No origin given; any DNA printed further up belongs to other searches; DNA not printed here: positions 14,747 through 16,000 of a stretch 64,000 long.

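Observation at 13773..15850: tgt translationally coupled to a LOG-family nucleotide N-glycosidase with an unusual C-terminal extension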

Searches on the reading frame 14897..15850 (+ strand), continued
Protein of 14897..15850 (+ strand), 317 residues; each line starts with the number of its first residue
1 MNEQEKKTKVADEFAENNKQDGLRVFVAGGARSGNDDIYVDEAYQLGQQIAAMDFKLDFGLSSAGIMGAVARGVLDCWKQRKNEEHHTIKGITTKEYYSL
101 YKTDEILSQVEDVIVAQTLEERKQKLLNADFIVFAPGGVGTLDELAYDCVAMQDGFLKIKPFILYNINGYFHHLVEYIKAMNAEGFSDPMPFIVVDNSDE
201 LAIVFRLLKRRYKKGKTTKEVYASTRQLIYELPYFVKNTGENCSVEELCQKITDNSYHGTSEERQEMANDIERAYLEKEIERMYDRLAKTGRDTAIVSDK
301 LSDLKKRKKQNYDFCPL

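Call 41: find_encoding_contigs(protein=P0272, flank=6000, max_places=2)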
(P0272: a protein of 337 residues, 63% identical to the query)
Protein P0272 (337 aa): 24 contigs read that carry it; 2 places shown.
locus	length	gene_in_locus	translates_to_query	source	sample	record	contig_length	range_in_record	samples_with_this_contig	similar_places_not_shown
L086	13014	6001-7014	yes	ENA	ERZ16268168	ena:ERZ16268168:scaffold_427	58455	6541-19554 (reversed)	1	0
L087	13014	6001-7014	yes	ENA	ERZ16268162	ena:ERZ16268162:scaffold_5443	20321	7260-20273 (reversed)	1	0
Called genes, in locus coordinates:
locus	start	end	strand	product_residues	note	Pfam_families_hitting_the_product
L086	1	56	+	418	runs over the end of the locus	PF00275:EPSP_synthase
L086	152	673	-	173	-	-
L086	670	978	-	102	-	-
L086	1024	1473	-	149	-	-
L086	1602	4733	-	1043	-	PF00873:ACR_tran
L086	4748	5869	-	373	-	PF25917:BSH_RND, PF25881:HH_YBHG (weak), PF25876:HH_MFP_RND, PF25944:Beta-barrel_RND, PF25967:RND-MFP_C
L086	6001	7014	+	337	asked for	PF03641:Lysine_decarbox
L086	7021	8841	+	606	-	PF00999:Na_H_Exchanger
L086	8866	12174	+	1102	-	-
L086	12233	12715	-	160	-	-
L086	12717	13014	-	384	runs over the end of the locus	PF01743:PolyA_pol, PF12627:PolyA_pol_RNAbd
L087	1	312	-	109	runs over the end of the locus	-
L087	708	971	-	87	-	-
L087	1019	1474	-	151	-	-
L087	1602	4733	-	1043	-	PF00873:ACR_tran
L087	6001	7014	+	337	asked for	PF03641:Lysine_decarbox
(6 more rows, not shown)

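Call 42: find_encoding_contigs(protein=P0325, flank=6000, max_places=2)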
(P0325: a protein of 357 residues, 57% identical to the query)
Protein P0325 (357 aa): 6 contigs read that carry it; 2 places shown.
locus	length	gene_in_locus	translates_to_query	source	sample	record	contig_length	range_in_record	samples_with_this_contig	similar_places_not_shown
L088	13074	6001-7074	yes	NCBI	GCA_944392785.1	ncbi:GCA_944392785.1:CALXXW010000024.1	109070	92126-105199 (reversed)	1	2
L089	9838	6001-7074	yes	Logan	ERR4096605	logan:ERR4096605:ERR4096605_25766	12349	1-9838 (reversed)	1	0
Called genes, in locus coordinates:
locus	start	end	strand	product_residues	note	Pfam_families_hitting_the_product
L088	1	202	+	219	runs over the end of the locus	PF01066:CDP-OH_P_transf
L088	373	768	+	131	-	-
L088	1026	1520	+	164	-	PF12796:Ank_2 (faint)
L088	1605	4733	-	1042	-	PF00873:ACR_tran, PF18949:DUF5693 (faint), PF03176:MMPL (faint)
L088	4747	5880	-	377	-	PF25917:BSH_RND, PF25881:HH_YBHG (weak), PF25876:HH_MFP_RND, PF25944:Beta-barrel_RND, PF25967:RND-MFP_C, PF25989:YknX_C (weak)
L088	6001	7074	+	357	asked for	PF18306:LDcluster4 (faint), PF03641:Lysine_decarbox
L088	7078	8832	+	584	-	PF00999:Na_H_Exchanger, PF03471:CorC_HlyC (weak)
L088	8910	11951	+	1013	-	-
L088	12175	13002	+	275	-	PF01790:LGT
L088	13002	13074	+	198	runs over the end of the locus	PF09835:DUF2062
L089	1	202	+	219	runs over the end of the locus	PF01066:CDP-OH_P_transf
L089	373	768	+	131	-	-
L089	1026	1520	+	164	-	PF12796:Ank_2 (faint)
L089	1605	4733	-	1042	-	PF00873:ACR_tran, PF18949:DUF5693 (faint), PF03176:MMPL (faint)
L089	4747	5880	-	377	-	PF25917:BSH_RND, PF25881:HH_YBHG (weak), PF25876:HH_MFP_RND, PF25944:Beta-barrel_RND, PF25967:RND-MFP_C, PF25989:YknX_C (weak)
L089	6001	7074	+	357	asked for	PF18306:LDcluster4 (faint), PF03641:Lysine_decarbox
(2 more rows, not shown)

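Call 43: find_encoding_contigs(protein=P0345, flank=6000, max_places=2)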
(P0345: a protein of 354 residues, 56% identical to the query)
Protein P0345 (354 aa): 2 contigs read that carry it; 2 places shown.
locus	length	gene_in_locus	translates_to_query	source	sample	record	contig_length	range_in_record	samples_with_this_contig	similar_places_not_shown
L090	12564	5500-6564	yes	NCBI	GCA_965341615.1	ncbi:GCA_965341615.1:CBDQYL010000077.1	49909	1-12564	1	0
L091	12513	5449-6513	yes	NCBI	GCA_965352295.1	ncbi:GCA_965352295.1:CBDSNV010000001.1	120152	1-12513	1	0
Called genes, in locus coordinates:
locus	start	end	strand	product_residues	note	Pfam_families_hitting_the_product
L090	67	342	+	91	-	-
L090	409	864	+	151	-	-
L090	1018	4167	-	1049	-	PF00873:ACR_tran, PF03176:MMPL (weak)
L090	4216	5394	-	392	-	PF25878:HH_AAEA_pHBA (faint), PF25917:BSH_RND, PF25973:BSH_CzcB (faint), PF25885:HH_EMRA (weak), PF25876:HH_MFP_RND, PF25944:Beta-barrel_RND, PF25967:RND-MFP_C, PF25989:YknX_C, +1 more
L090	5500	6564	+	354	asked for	PF18306:LDcluster4 (faint), PF03641:Lysine_decarbox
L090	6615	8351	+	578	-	PF00999:Na_H_Exchanger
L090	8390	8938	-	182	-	-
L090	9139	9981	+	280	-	PF24827:AstE_AspA_cat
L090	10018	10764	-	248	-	PF01925:TauE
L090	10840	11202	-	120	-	PF00072:Response_reg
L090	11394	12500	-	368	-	PF01546:Peptidase_M20, PF07687:M20_dimer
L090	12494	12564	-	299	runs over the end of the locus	-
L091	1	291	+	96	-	?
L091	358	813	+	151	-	-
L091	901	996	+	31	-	-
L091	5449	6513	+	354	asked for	PF18306:LDcluster4 (faint), PF03641:Lysine_decarbox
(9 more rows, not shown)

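Call 44: find_encoding_contigs(protein=P0350, flank=6000, max_places=2)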
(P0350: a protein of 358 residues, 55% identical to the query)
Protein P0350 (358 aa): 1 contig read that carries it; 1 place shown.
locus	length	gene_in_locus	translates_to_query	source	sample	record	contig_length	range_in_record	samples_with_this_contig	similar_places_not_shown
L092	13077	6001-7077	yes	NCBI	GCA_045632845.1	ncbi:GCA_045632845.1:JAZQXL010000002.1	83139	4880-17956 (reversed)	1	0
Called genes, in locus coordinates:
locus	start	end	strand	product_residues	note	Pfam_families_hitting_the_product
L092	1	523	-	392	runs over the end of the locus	-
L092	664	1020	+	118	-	PF11969:DcpS_C, PF01230:HIT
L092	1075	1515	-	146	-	-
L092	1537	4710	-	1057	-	PF00873:ACR_tran, PF03176:MMPL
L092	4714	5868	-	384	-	PF25919:BSH_CusB (faint), PF25917:BSH_RND, PF25973:BSH_CzcB (faint), PF25881:HH_YBHG (weak), PF25876:HH_MFP_RND, PF25944:Beta-barrel_RND, PF25967:RND-MFP_C, PF25989:YknX_C, +1 more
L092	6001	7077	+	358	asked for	PF18306:LDcluster4 (faint), PF03641:Lysine_decarbox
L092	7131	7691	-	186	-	PF01765:RRF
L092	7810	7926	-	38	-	-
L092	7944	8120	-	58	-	-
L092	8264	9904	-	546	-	PF00749:tRNA-synt_1c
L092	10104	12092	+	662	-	PF02518:HATPase_c, PF00204:DNA_gyraseB, PF01751:Toprim, PF00986:DNA_gyraseB_C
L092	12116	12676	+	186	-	PF02224:Cytidylate_kin (weak), PF13189:Cytidylate_kin2, PF13238:AAA_18, PF13671:AAA_33 (faint), PF01202:SKI (faint), PF13207:AAA_17, PF02224:Cytidylate_kin (weak)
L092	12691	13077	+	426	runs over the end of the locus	PF11477:PM0188 (weak)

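Call 59: search_protein_families(library=padloc, proteins=[window:14897-15850:+], max_evalue=0.01)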
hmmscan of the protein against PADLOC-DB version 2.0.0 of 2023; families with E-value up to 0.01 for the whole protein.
window:14897-15850:+ (317 aa): 0 families

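Call 61: search_protein_families(library=pfam, proteins=[L043:5934-7712:+, L017:8766-9992:+, L034:8844-9800:-, L061:868-2037:+, L070:5939-6688:+, L047:5982-8060:+, L032:5940-6830:+, L035:5964-6734:-, L062:1631-3736:+, L022:5968-7155:+], max_evalue=0.0001)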
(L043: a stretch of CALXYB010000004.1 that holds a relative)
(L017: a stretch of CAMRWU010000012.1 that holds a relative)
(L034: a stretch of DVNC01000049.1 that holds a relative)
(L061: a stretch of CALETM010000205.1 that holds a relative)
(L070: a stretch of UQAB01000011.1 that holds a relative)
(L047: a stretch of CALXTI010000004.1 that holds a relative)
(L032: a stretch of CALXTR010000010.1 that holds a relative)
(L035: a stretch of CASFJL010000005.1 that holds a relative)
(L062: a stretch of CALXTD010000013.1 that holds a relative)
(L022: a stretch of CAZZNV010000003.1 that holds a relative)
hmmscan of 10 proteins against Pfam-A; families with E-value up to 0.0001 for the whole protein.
L043:5934-7712:+ (592 aa): 3 families
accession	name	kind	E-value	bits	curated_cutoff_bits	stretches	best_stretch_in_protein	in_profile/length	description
PF00005.33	ABC_tran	-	1.7e-33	116.5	25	1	358-506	2-137/137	ABC transporter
PF00664.28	ABC_membrane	-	7e-16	59.2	28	1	20-292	2-271/274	ABC transporter transmembrane region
PF02463.25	SMC_N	-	2.2e-09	37.5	40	1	372-549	29-212/220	RecF/RecN/SMC N terminal domain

L017:8766-9992:+ (408 aa): 1 family
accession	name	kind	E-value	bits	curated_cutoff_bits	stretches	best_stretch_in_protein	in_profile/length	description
PF07670.19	Gate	-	1.8e-22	80.2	29.6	2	49-159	2-100/104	Nucleoside recognition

L034:8844-9800:- (318 aa): 1 family
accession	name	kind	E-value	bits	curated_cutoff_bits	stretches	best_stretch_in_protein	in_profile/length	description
PF11335.13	DUF3137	-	6.6e-38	130.1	26.1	1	173-312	1-139/139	Protein of unknown function (DUF3137)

L061:868-2037:+ (389 aa): 1 family
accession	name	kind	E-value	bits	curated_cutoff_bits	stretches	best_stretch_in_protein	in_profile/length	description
PF00226.36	DnaJ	-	2.5e-15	56.7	27.8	1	8-68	2-63/63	DnaJ domain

L070:5939-6688:+ (249 aa): 3 families
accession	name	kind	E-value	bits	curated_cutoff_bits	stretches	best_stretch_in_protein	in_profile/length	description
PF00535.33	Glycos_transf_2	-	1.3e-28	100.4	23.3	1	8-125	1-116/168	Glycosyl transferase family 2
PF10111.15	Glyco_tranf_2_2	-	2.1e-11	44.3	27.3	1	31-205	24-221/276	Glycosyltransferase like family 2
PF13641.12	Glyco_tranf_2_3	-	3.9e-10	40.6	27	1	5-115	1-114/230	Glycosyltransferase like family 2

L047:5982-8060:+ (692 aa): 5 families
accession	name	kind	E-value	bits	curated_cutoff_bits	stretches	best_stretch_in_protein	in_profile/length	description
PF01653.23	DNA_ligase_aden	-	9.4e-94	314.1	27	1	76-325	2-253/253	NAD-dependent DNA ligase adenylation domain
PF03120.22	DNA_ligase_OB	-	1.4e-34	118.2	32.9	1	329-404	2-77/79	NAD-dependent DNA ligase OB-fold domain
PF12826.13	HHH_2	-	3.5e-16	59.5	27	1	530-596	1-63/64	Helix-hairpin-helix motif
PF00533.33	BRCT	-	1.3e-12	48.1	21.3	1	618-688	5-76/78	BRCA1 C Terminus (BRCT) domain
PF03119.21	DNA_ligase_ZBD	-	6.2e-11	42.4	25.8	1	415-441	2-27/27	NAD-dependent DNA ligase C4 zinc finger domain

L032:5940-6830:+ (296 aa): 1 family
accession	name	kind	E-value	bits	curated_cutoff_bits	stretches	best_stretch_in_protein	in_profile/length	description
PF00892.27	EamA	-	2.2e-14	54.3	28.2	1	2-135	2-134/135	EamA-like transporter family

L035:5964-6734:- (256 aa): 1 family
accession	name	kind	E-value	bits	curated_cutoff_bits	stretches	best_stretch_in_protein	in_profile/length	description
PF04335.19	VirB8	-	6.9e-22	78.8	23.2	1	41-232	17-209/213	VirB8 protein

L062:1631-3736:+ (701 aa): 0 families

L022:5968-7155:+ (395 aa): 4 families
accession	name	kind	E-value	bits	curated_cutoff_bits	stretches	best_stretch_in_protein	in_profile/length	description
PF07690.21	MFS_1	-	1.6e-53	182.3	33.4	2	25-241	4-235/347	Major Facilitator Superfamily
PF12832.13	MFS_1_like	-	1.4e-11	44.5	25.2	1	16-151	211-348/373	MFS_1 like family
PF00083.30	Sugar_tr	-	1.1e-06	28.2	22.3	1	40-191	34-191/452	Sugar (and other) transporter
PF05977.19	MFS_3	-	1.2e-05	24.4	27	0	51-192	44-188/524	Transmembrane secretion effector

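Call 64: find_encoding_contigs(protein=P0348, flank=6000, max_places=1)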
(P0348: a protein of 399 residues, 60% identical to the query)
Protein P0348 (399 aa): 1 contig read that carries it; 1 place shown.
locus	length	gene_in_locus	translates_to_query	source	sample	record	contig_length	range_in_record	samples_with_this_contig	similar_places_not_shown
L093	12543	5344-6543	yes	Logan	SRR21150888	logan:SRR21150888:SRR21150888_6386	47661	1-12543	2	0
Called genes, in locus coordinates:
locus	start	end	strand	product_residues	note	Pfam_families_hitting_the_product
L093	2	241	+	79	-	?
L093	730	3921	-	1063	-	PF00873:ACR_tran, PF03176:MMPL (weak)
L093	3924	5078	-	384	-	PF25917:BSH_RND, PF25973:BSH_CzcB (faint), PF25885:HH_EMRA (faint), PF25876:HH_MFP_RND, PF25944:Beta-barrel_RND, PF25967:RND-MFP_C, PF25989:YknX_C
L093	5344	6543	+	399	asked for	PF03641:Lysine_decarbox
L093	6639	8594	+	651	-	PF00999:Na_H_Exchanger, PF03471:CorC_HlyC (faint)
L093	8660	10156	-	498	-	PF02463:SMC_N, PF03193:RsgA_GTPase (faint), PF13175:AAA_15 (faint), PF13476:AAA_23 (faint), PF13555:AAA_29 (faint), PF00005:ABC_tran, PF00005:ABC_tran, PF02463:SMC_N, +11 more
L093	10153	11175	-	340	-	PF12911:OppC_N (weak), PF00528:BPD_transp_1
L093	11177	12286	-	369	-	PF00528:BPD_transp_1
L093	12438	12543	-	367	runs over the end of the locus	PF01180:DHO_dh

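Call 65: find_encoding_contigs(protein=P0374, flank=6000, max_places=1)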
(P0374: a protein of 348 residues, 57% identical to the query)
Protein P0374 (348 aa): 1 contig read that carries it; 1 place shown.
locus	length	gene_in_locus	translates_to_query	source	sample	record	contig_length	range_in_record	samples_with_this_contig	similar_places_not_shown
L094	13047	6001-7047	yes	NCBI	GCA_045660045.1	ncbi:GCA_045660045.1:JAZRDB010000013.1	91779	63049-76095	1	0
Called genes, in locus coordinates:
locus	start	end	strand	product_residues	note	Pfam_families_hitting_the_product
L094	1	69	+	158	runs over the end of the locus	PF06347:SH3_4, PF08239:SH3_3 (faint)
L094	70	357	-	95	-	-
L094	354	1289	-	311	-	PF00924:MS_channel_2nd, PF21082:MS_channel_3rd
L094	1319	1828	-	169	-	PF02559:CarD_TRCF_RID, PF21095:CarD_C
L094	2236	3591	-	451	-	-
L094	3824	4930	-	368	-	PF00149:Metallophos, PF12850:Metallophos_2 (faint)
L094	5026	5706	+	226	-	PF01427:Peptidase_M15, PF02557:VanY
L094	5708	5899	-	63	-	PF01048:PNP_UDP_1 (weak)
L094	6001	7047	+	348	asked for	PF18306:LDcluster4 (weak), PF03641:Lysine_decarbox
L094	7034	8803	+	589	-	PF00999:Na_H_Exchanger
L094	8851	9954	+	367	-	-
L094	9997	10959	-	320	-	PF01189:Methyltr_RsmB-F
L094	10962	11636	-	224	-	PF01728:FtsJ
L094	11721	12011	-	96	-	PF05656:DUF805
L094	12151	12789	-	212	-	PF13441:Gly-zipper_YMGG, PF13488:Gly-zipper_Omp (weak), PF00691:OmpA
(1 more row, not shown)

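Call 66: find_encoding_contigs(protein=P0281, flank=6000, max_places=1)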
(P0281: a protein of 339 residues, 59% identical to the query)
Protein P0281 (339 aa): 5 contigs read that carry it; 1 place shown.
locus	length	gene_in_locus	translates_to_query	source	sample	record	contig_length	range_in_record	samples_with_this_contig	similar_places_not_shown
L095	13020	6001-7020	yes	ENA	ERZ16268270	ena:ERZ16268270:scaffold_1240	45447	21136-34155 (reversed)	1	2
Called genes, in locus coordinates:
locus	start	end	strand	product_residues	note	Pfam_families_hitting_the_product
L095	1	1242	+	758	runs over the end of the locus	PF10150:RNase_E_G, PF20833:RNase_E_G_Thio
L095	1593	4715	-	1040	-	PF00873:ACR_tran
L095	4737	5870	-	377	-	PF25917:BSH_RND, PF25881:HH_YBHG, PF25876:HH_MFP_RND, PF25944:Beta-barrel_RND, PF25967:RND-MFP_C, PF25989:YknX_C (weak)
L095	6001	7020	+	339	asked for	PF03641:Lysine_decarbox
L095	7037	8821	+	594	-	PF00999:Na_H_Exchanger, PF03471:CorC_HlyC (weak)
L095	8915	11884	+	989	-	-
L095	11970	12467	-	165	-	-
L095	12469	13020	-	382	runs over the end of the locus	PF01743:PolyA_pol, PF12627:PolyA_pol_RNAbd (weak)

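Call 70: find_encoding_contigs(protein=P0326, flank=6000, max_places=3)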
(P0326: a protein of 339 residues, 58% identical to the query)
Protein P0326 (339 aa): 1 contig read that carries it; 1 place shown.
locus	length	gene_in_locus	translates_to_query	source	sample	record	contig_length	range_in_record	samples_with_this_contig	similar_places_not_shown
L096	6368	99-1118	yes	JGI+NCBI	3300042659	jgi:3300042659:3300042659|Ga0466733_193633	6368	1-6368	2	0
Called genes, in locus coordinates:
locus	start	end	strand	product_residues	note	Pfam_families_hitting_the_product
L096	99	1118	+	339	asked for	PF03641:Lysine_decarbox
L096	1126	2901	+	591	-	PF00999:Na_H_Exchanger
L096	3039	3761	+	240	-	PF01027:Bax1-I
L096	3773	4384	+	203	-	PF13098:Thioredoxin_2 (weak), PF13462:Thioredoxin_4, PF01323:DSBA (faint)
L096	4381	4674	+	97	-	-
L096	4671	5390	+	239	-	PF00119:ATP-synt_A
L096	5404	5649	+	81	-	PF00137:ATP-synt_C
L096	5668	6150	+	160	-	PF02326:YMF19 (weak), PF00430:ATP-synt_B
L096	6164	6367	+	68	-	?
